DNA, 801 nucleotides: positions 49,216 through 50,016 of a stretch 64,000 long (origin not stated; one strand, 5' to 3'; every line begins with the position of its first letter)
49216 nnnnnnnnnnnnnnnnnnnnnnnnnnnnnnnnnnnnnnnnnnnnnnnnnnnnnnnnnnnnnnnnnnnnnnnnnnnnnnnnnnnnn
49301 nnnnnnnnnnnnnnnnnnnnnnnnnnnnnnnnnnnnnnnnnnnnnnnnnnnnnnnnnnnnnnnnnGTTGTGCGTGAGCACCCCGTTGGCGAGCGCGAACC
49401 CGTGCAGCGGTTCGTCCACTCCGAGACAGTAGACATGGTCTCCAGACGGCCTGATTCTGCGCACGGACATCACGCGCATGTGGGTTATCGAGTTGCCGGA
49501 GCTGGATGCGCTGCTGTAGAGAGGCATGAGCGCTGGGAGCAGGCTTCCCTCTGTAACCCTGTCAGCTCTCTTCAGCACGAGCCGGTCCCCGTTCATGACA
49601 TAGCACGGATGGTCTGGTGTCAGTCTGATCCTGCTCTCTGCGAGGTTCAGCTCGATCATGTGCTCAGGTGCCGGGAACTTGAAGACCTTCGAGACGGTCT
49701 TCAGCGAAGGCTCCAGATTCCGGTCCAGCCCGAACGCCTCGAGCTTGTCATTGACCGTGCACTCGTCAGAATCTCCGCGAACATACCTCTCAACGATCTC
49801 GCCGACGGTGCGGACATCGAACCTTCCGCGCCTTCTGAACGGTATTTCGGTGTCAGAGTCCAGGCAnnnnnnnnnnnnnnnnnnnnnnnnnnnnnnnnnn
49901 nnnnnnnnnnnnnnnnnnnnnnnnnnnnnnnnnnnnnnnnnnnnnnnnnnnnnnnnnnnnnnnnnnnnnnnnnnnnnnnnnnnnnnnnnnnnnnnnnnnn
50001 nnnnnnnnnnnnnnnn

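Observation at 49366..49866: Mini-intein retained inside a catalytically dead PolB homolog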

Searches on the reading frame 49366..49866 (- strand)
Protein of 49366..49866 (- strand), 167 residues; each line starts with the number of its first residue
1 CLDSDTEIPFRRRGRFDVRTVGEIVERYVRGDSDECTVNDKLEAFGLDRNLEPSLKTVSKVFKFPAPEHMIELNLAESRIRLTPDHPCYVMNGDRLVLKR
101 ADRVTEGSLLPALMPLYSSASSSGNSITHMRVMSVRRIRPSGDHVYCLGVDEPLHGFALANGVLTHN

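Call 3: search_protein_families(library=pfam, proteins=[window:49366-49866:-], max_evalue=0.1)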
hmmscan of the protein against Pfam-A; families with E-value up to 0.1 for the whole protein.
window:49366-49866:- (167 aa): 1 family
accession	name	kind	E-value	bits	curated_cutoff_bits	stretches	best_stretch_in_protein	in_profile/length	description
PF14890.11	Intein_splicing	-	4.5e-08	33.5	35.8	1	20-167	11-155/155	Intein splicing domain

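Call 7: search_solved_structures(query=window:49366-49866:-, max_evalue=1, show_alignments=3)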
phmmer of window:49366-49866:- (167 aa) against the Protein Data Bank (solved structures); distinct sequences matched with E-value up to 1: 9.
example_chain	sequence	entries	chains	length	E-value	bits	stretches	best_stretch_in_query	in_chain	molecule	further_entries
2lcj_A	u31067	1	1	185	1.6e-06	31.4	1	54-166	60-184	Pab polC intein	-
6rpq_A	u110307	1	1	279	5.7e-06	29.6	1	3-167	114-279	Ubiquitin-like protein SMT3,1108aa long hypothetical cell division control protein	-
6rpp_A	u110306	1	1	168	2e-05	27.8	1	17-166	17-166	Cell division control protein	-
7oec_A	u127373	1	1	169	4.3e-05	26.7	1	54-166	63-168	DNA polymerase II large subunit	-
5bkh_A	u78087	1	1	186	5.2e-05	26.5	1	54-166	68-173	DNA polymerase II large subunit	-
5o9j_A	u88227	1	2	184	0.0021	21.3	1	5-167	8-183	Transcription initiation factor IIB,Transcription initiation factor IIB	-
5o9i_A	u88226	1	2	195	0.0072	19.5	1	6-112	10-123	Transcription initiation factor IIB,Transcription initiation factor IIB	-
1dq3_A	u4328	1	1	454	0.056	16.6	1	1-115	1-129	ENDONUCLEASE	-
8ubs_A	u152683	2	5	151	0.42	13.8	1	76-114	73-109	NrdJ-1 | Nrdj-1 intein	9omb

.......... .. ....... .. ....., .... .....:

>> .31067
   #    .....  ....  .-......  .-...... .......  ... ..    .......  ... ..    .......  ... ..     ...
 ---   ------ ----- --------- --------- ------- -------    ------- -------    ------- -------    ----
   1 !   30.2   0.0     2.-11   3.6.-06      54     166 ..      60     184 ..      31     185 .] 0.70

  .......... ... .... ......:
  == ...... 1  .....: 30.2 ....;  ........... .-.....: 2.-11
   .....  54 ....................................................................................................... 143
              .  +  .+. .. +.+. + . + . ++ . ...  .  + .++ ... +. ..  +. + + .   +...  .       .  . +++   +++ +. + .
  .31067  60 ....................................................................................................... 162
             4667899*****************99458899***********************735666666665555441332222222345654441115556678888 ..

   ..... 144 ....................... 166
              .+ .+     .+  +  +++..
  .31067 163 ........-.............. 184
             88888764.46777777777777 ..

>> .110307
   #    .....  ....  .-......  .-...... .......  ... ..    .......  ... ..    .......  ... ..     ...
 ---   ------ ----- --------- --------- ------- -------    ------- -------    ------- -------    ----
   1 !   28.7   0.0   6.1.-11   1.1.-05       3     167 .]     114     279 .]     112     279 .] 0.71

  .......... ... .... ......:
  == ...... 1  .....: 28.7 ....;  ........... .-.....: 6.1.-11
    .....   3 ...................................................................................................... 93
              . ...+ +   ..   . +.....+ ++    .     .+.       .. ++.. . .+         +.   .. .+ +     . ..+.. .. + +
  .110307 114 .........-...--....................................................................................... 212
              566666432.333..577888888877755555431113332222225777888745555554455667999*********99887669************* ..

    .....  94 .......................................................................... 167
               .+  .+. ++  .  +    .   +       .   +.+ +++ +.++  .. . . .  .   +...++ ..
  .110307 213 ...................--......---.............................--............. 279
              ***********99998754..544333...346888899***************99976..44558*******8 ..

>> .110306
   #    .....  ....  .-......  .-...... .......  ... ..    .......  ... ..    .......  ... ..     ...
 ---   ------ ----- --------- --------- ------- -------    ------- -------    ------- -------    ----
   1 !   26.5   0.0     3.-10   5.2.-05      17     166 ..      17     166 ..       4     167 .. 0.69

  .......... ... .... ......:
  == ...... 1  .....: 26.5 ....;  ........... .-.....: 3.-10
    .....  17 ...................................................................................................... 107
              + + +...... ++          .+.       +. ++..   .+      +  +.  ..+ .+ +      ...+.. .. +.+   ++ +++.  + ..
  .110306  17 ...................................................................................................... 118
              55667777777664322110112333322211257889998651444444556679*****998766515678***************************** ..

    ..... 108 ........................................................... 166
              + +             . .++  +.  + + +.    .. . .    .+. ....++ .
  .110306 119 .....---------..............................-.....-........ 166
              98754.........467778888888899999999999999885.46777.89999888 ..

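Call 13: search_protein_families(library=ncbifam, proteins=[window:49366-49866:-], max_evalue=0.1)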
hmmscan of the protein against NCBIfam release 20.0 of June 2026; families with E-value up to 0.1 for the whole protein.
window:49366-49866:- (167 aa): 7 families
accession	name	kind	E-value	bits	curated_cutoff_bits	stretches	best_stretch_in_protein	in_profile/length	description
NF011302.0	PRK14714.1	equivalog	2.7e-14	51.7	1791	1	1-166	932-1099/1350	DNA-directed DNA polymerase II large subunit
TIGR01445.1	intein_Nterm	domain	1.2e-08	35.8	24.5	1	1-89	1-82/83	intein N-terminal splicing region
NF011491.0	PRK14898.1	equivalog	0.00016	19.8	783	0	27-117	109-200/860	DNA-directed RNA polymerase subunit A''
NF011303.0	PRK14715.1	equivalog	0.0002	18.5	1585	1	53-110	954-1012/1627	DNA-directed DNA polymerase II large subunit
NF045703.1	rSAM_Tes_intein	exception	0.00037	18.4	1700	1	2-123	157-285/1040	tetraether lipid synthase Tes, intein-containing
TIGR01443.1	intein_Cterm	domain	0.00039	20.6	15.6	1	144-167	1-23/24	intein C-terminal splicing region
NF052663.1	RtcB_rel_intein2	exception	0.0036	16.2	1050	0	131-167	276-310/626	intein-containing RctB family protein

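Call 32: search_protein_representatives(protein=window:49366-49866:-)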
Query: 167 residues. Proteins with E-value up to 0.001 (for the whole library): 84; up to 1e-10: 20; up to 1e-30: 2. The best 84 are listed.
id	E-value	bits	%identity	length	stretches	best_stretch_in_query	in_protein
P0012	1.0e-63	230.4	62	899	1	1-167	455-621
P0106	2.3e-47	177.2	52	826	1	1-167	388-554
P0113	4.5e-24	101.5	37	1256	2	1-117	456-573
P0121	9.7e-24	100.4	36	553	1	1-167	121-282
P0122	4.3e-22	95.1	37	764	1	1-167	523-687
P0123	2.7e-21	92.5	35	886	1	1-167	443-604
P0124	8.1e-17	77.9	36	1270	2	1-117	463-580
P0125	1.5e-16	77.1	32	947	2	1-113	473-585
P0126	3.8e-16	75.8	34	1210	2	1-120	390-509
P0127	2.3e-15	73.2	37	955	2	1-119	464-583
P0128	1.1e-14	71.0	33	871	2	1-113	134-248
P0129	2.2e-14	70.0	29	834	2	1-118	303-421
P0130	6.2e-14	68.5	36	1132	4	36-167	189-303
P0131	7.4e-14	68.3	32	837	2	1-113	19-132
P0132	1.0e-13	67.8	31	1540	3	21-116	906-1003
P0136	7.1e-11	58.6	30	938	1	1-167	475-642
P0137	7.4e-11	58.5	30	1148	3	34-114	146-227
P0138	3.4e-10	56.4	32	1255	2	1-120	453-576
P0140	1.9e-09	54.0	28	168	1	3-163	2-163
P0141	1.2e-08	51.3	32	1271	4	57-118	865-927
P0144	2.5e-08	50.3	26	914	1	1-167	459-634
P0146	1.1e-07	48.3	27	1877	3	61-116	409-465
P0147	1.4e-07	47.9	30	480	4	83-166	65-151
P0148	1.6e-07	47.7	33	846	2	71-166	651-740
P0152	6.3e-07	45.8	34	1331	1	17-167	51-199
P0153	1.6e-06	44.4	27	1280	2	1-122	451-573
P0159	4.4e-06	43.0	26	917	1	1-167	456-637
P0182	1.6e-04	37.9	32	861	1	1-167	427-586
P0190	3.5e-04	36.8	28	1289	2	1-114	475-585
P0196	6.0e-04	36.1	31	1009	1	2-167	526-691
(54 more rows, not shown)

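Call 35: search_protein_families(library=pfam, proteins=[P0130, P0132, P0137, P0140, P0141, P0147, P0148, P0152, P0146], max_evalue=0.00001)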
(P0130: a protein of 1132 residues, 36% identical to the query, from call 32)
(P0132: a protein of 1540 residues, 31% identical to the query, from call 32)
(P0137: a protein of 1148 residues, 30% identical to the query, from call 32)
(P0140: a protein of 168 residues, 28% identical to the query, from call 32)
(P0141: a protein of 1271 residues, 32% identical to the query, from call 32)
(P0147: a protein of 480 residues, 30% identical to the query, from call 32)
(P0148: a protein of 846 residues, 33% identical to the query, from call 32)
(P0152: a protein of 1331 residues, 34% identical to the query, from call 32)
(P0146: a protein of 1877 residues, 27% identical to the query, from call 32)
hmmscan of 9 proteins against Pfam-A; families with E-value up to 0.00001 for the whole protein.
P0130 (1132 aa): 10 families
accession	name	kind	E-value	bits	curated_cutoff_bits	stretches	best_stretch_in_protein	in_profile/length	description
PF07591.16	PT-HINT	-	3e-55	186.7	27.7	5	456-577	9-131/137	Pretoxin HINT domain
PF01079.26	Hint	-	5.7e-42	144.1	29.7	3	573-652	6-89/213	Hint module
PF14890.11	Intein_splicing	-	1.3e-32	113.1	35.8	0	615-714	33-155/155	Intein splicing domain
PF13403.11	Hint_2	-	6.5e-30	104.9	28.4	2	307-342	2-36/147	Hint domain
PF04280.21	Tim44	-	1.3e-25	90.6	29.6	2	787-927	4-146/147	Tim44-like domain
PF14623.11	Vint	-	1.4e-22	80.7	27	0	579-652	1-67/166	Hint-domain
PF05203.21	Hom_end_hint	-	3.2e-12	47.4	32.1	0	580-610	1-31/228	Hom_end-associated Hint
PF17820.7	PDZ_6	-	3.3e-10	40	27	0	247-274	13-39/54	PDZ domain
PF20260.4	PUA_4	-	1e-07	32.4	23.9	0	251-264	15-28/48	RNA methyltransferase PUA domain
PF23835.1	DUF7205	-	6.4e-06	26.4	27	0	250-348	12-106/128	Domain of unknown function (DUF7205)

P0132 (1540 aa): 7 families
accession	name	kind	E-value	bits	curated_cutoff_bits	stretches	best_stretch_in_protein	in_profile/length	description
PF00493.29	MCM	-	3.5e-74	249.1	23.3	3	1251-1328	146-223/224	MCM P-loop domain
PF14890.11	Intein_splicing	-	1.1e-55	188.1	35.8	3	339-621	1-155/155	Intein splicing domain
PF17207.9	MCM_OB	-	1.2e-35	122.5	24.8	1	99-224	2-124/126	MCM OB domain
PF17855.7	MCM_lid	-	3.2e-28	98.5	27.4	1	1365-1449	1-86/87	MCM AAA-lid domain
PF14551.11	MCM_N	-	6.2e-09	36.6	24.9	1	17-73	17-70/95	MCM N-terminal domain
PF21120.3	MCM_WH_arc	-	4.2e-07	30.3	26.1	1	1477-1538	1-63/63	Archaeal MCM, winged-helix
PF01079.26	Hint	-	2.5e-06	27.7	29.7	0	396-427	62-93/213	Hint module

P0137 (1148 aa): 8 families
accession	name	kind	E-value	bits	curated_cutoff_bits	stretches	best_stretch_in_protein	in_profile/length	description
PF00493.29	MCM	-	2.1e-81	272.8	23.3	3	640-719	70-149/224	MCM P-loop domain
PF14890.11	Intein_splicing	-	4.6e-42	143.9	35.8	2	126-640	11-155/155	Intein splicing domain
PF17855.7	MCM_lid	-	2.5e-27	95.6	27.4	1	970-1057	1-86/87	MCM AAA-lid domain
PF14528.11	LAGLIDADG_3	-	1.8e-25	89.4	22.5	2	360-433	1-82/82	LAGLIDADG-like domain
PF01079.26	Hint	-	2.5e-10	40.7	29.7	0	749-855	21-136/213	Hint module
PF21120.3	MCM_WH_arc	-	8.1e-10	39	26.1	1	1086-1145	2-62/63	Archaeal MCM, winged-helix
PF01381.28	HTH_3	-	9.4e-09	35.6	23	0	464-501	1-42/55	Helix-turn-helix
PF13560.12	HTH_31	-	1e-07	32.6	27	0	460-498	2-45/64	Helix-turn-helix domain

P0140 (168 aa): 0 families

P0141 (1271 aa): 6 families
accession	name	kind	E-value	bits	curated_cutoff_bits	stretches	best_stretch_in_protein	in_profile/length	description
PF00493.29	MCM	-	1.2e-83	280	23.3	4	1006-1083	147-224/224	MCM P-loop domain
PF14890.11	Intein_splicing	-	1.5e-55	187.6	35.8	3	347-565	3-155/155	Intein splicing domain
PF17207.9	MCM_OB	-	4.9e-38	130.2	24.8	1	104-232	1-126/126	MCM OB domain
PF17855.7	MCM_lid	-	1.8e-29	102.5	27.4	1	1096-1180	1-87/87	MCM AAA-lid domain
PF14551.11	MCM_N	-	8.5e-14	52.2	24.9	1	8-98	2-95/95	MCM N-terminal domain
PF01079.26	Hint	-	1.1e-08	35.4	29.7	0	684-739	59-123/213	Hint module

P0147 (480 aa): 8 families
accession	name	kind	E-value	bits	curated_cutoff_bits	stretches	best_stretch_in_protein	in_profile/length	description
PF10282.15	Lactonase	-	4.2e-24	85.8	21.7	0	62-153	249-331/344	Lactonase, 7-bladed beta-propeller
PF15702.11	HPS6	-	1.4e-15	57.4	27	0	166-202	25-63/378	Hermansky-Pudlak syndrome 6 protein N-terminal domain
PF13449.12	Phytase-like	-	1e-12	49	27.6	1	176-426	9-145/284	Esterase-like activity of phytase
PF07676.18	PD40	-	1e-11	44.9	20.9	0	404-420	8-24/38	WD40-like Beta Propeller Repeat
PF00400.38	WD40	-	2.9e-08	34.4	27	0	112-139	10-37/39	WD domain, G-beta repeat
PF25174.1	Beta-prop_THOC3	-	9.4e-07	28.5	305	0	57-144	130-202/272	THOC3 beta-propeller domain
PF23414.1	Beta-prop_EML_2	-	1.2e-06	28.5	90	0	114-201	40-112/266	Echinoderm microtubule-associated protein second beta-propeller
PF02239.22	Cytochrom_D1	-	9.6e-06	24.8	25.5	0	173-197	38-62/368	Cytochrome D1 heme domain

P0148 (846 aa): 4 families
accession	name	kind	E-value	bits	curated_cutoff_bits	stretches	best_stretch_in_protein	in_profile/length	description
PF14890.11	Intein_splicing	-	8.2e-26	91.1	35.8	2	379-530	1-155/155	Intein splicing domain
PF04055.27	Radical_SAM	-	9.2e-16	58.9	29.5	1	94-264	3-142/166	Radical SAM superfamily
PF13353.11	Fer4_12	-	4.5e-07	30.7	22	1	96-165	13-80/137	4Fe-4S single cluster domain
PF01079.26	Hint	-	1.2e-06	28.8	29.7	0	369-453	10-97/213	Hint module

P0152 (1331 aa): 5 families
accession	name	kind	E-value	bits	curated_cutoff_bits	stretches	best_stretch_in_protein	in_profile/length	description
PF02463.25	SMC_N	-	3.8e-51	174.1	40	2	200-1323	38-219/220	RecF/RecN/SMC N terminal domain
PF06470.18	SMC_hinge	-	2.7e-33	115.2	22.5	1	691-804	2-114/116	SMC proteins Flexible Hinge Domain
PF14890.11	Intein_splicing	-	2.2e-17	63.7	35.8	1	46-199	2-155/155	Intein splicing domain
PF06103.16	DUF948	-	3.5e-08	33.9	37.2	0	395-450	18-73/89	Bacterial protein of unknown function (DUF948)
PF13476.12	AAA_23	-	8.6e-06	27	27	1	6-37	2-32/201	AAA domain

P0146 (1877 aa): 5 families
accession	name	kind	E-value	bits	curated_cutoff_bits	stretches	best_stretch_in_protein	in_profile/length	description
PF14890.11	Intein_splicing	-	4.2e-78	261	35.8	4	359-594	6-155/155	Intein splicing domain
PF00493.29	MCM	-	3.4e-70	236.1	23.3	5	1607-1684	147-224/224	MCM P-loop domain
PF17207.9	MCM_OB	-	5.5e-34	117.1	24.8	1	112-239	2-124/126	MCM OB domain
PF17855.7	MCM_lid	-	3.1e-28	98.5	27.4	1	1699-1787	1-87/87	MCM AAA-lid domain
PF14551.11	MCM_N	-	5.6e-13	49.6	24.9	1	11-103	2-93/95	MCM N-terminal domain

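Call 55: list_cluster_members(proteins=[P0123, P0126, P0136, P0144, P0153, P0159, P0182, P0190, P0196, P0138])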
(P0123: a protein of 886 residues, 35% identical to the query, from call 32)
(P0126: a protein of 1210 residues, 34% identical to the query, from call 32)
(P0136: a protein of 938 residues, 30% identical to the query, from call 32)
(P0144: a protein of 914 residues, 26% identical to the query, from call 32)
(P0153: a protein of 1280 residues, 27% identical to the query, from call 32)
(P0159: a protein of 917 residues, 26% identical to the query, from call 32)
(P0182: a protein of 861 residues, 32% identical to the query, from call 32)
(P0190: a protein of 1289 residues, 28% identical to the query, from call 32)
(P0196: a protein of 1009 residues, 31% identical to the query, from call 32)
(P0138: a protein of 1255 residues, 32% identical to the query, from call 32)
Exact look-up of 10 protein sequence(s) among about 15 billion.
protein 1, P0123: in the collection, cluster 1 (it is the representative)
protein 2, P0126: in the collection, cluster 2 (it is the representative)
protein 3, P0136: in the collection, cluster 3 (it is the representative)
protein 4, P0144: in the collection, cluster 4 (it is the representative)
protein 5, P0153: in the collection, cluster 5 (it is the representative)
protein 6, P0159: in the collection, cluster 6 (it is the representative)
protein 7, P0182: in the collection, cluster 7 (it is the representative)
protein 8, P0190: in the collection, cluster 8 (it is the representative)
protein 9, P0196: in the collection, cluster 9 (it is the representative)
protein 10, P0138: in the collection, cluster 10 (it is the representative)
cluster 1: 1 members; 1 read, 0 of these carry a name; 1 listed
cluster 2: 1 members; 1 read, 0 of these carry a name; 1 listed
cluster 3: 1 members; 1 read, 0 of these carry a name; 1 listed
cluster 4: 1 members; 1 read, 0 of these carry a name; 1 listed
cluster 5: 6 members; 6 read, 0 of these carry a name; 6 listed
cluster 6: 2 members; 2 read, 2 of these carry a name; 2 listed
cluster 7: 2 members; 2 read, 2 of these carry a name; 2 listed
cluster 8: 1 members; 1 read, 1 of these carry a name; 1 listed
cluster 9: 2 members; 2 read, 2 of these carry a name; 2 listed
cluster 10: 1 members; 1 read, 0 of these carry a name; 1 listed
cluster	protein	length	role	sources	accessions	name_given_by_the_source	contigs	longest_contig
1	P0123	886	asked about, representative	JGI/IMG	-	-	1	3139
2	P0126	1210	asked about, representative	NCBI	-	-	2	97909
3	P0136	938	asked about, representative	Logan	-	-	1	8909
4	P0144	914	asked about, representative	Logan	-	-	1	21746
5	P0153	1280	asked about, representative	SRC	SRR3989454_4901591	-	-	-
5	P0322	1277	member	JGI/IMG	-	-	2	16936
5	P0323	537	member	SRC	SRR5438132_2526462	-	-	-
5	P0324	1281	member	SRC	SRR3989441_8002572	-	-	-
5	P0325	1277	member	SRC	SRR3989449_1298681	-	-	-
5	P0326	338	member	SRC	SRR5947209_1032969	-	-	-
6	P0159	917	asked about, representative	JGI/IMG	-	DNA polymerase elongation subunit (family B)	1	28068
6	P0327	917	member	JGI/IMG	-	DNA polymerase elongation subunit (family B)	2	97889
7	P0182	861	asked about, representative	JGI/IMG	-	DNA polymerase elongation subunit (family B)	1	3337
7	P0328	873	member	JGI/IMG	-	DNA polymerase elongation subunit (family B)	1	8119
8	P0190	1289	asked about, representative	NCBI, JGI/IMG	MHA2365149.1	MAG: DNA polymerase domain-containing protein [Candidatus Hodarchaeales archaeon] | DNA polymerase elongation subunit (family B)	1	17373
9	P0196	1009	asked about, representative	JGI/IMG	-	DNA polymerase elongation subunit (family B)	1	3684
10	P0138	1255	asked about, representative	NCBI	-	-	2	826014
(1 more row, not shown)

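Call 57: predict_structure(alignment_id=A1)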
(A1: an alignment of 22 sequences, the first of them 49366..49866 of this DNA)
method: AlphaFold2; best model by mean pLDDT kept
length: 167 residues; sequences in the alignment: 22
mean_pLDDT: 92.4   pTM: 0.86
mean pLDDT of the five models: 92.4, 91.3, 91.3, 91.3, 91.2
residues with pLDDT >= 90: 135; 70-90: 23; 50-70: 9; < 50: 0
segments of 3 or more residues with pLDDT < 50: none
pLDDT, mean of each block of 10 residues (from residue 1): 96 95 94 88 93 93 97 97 98 93 98 75 76 98 96 91 94
secondary structure, 60 per line:
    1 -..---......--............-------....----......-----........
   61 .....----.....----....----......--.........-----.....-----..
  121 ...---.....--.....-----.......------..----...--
elements in order: E7-12 E15-20 H21-26 E34-37 E42-47 E53-65 E70-74 E79-82 E87-92 E95-100 E109-113 H119-123 E127-131 E134-138 E144-150 E163-165

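Call 61: fold_search(model_id=the predicted structure, library=pdb)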
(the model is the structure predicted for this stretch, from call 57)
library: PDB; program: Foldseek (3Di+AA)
matches with E <= 10: 422; with E <= 0.001: 71
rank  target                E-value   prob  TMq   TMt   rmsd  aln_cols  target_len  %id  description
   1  5o9i_B                1.1e-11  1.00  0.85  0.81   3.7       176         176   19  Crystal structure of transcription factor IIB Mvu mini-intein (released 2017-11-01)
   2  5o9i_A                4.6e-11  1.00  0.85  0.83   3.5       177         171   19  Crystal structure of transcription factor IIB Mvu mini-intein (released 2017-11-01)
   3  4e2t_A                1.1e-10  1.00  0.82  0.79   3.5       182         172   20  Crystal Structures of RadA intein from Pyrococcus horikoshii (released 2012-05-16)
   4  4e2t_B                1.1e-10  1.00  0.81  0.80   3.5       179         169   21  Crystal Structures of RadA intein from Pyrococcus horikoshii (released 2012-05-16)
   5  4e2u                  1.3e-10  1.00  0.82  0.81   2.5       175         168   21  Crystal Structures of RadAmin intein from Pyrococcus horikoshii (released 2012-05-16)
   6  7oec                  1.9e-10  1.00  0.85  0.84   2.5       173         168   22  Crystal structure of an intein from a hyperthermophile (released 2021-05-26)
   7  2lcj_MODEL_1_A        3.4e-10  1.00  0.77  0.70   6.6       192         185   23  Solution NMR structure of Pab PolII Intein (released 2011-09-21)
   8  6rpq                  4.9e-10  1.00  0.81  0.56   3.3       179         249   26  Crystal structure of PhoCDC21-1 intein (released 2019-08-14)
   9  2lqm_MODEL_1_A        5.4e-10  1.00  0.82  0.79   3.0       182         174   21  Solution Structures of RadA intein from Pyrococcus horikoshii (released 2012-05-16)
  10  5o9j_B                6.6e-10  1.00  0.63  0.58   6.6       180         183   17  Crystal structure of transcription factor IIB Mja mini-intein (released 2017-11-01)
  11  5o9j_A                1.2e-09  1.00  0.62  0.58   6.7       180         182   17  Crystal structure of transcription factor IIB Mja mini-intein (released 2017-11-01)
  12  6rpp                  2.0e-09  1.00  0.79  0.78   3.1       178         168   24  Crystal structure of PabCDC21-1 intein (released 2019-08-14)
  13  5bkh                  4.7e-09  1.00  0.48  0.47  16.7       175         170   22  The splicing activity and an alternative domain-swapped structure of the Pyrococcus horikoshii PolII mini-intein (released 2021-08-11)
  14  9hth_A                1.3e-08  1.00  0.79  0.77   2.7       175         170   15  Crystal structure of the fused, cysteine-less Aes123 PolB1 split intein (with S1A, N159A mutations) (released 2025-05-07)
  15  9hth_B                2.4e-08  1.00  0.79  0.77   2.7       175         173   15  Crystal structure of the fused, cysteine-less Aes123 PolB1 split intein (with S1A, N159A mutations) (released 2025-05-07)
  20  2cw7                  2.4e-06  1.00  0.61  0.20   2.7       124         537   18  Crystal structure of intein homing endonuclease II (released 2006-04-18)
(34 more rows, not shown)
